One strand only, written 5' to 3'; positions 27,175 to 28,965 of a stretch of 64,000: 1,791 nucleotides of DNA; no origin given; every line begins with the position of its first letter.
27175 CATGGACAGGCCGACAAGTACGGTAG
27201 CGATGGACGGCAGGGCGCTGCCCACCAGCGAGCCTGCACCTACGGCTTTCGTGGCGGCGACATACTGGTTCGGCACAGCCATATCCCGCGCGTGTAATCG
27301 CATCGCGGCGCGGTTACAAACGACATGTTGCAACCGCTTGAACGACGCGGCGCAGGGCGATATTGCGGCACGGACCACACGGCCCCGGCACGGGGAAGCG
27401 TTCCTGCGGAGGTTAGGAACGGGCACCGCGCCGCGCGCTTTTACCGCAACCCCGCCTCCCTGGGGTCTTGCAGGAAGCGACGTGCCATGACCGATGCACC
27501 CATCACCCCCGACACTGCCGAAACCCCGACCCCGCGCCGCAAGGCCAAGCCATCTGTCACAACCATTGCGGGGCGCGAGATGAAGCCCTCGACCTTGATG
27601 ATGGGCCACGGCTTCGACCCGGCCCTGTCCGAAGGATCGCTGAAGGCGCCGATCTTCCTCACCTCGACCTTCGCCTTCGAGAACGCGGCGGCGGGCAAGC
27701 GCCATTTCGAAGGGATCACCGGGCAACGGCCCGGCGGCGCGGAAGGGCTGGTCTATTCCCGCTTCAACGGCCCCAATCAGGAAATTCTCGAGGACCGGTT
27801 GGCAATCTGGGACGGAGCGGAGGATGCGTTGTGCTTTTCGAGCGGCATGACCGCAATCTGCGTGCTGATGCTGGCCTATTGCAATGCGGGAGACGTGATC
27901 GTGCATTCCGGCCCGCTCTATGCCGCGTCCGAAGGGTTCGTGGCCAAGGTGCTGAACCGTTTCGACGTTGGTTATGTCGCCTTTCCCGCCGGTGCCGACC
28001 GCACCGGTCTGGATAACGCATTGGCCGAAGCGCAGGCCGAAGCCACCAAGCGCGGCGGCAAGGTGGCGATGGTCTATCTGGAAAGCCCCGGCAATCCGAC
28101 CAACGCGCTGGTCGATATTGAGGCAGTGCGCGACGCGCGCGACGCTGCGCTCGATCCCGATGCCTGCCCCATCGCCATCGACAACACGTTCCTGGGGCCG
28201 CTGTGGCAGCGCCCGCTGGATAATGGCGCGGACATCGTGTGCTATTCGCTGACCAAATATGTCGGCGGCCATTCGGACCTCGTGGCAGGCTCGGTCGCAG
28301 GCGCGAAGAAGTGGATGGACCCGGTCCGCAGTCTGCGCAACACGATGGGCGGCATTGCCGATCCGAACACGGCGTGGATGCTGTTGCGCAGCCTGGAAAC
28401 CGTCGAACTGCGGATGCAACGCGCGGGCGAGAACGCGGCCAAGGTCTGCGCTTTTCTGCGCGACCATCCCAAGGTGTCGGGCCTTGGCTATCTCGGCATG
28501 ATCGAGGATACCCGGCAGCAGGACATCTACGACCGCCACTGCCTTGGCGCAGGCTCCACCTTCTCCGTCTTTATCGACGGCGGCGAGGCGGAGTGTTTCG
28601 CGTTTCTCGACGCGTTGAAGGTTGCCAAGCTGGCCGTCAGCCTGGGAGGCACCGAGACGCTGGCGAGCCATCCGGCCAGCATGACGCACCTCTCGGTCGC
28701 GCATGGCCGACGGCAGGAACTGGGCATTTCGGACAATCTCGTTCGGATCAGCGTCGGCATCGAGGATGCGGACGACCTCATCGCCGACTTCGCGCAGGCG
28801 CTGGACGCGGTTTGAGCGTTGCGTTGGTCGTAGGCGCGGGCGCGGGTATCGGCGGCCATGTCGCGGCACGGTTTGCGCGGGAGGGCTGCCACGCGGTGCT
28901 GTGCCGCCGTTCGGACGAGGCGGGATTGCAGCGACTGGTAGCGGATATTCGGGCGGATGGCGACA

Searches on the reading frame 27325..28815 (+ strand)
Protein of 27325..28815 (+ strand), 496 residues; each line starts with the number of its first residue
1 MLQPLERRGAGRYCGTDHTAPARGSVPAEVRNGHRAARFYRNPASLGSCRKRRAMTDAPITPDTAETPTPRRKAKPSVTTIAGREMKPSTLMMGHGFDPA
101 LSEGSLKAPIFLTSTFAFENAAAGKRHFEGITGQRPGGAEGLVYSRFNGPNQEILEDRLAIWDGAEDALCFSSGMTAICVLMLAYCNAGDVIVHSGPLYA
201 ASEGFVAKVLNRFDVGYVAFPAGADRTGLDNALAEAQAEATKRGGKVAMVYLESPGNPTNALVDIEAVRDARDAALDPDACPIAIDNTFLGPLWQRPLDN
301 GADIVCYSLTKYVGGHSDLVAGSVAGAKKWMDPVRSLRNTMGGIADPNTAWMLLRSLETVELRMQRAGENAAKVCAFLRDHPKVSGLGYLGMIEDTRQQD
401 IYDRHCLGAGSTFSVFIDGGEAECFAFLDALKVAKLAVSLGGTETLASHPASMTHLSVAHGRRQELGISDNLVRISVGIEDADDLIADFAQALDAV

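Call 38: search_protein_families(library=pfam, proteins=[window:27325-28815:+], max_evalue=0.001)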
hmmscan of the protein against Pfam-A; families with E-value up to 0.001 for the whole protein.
window:27325-28815:+ (496 aa): 2 families
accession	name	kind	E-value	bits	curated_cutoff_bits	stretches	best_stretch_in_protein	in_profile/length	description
PF01053.26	Cys_Met_Meta_PP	-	2.7e-99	332.7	27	1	91-493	3-380/381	Cys/Met metabolism PLP-dependent enzyme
PF00155.27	Aminotran_1_2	-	5.6e-08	32.8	19.7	1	156-367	48-272/361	Aminotransferase class I and II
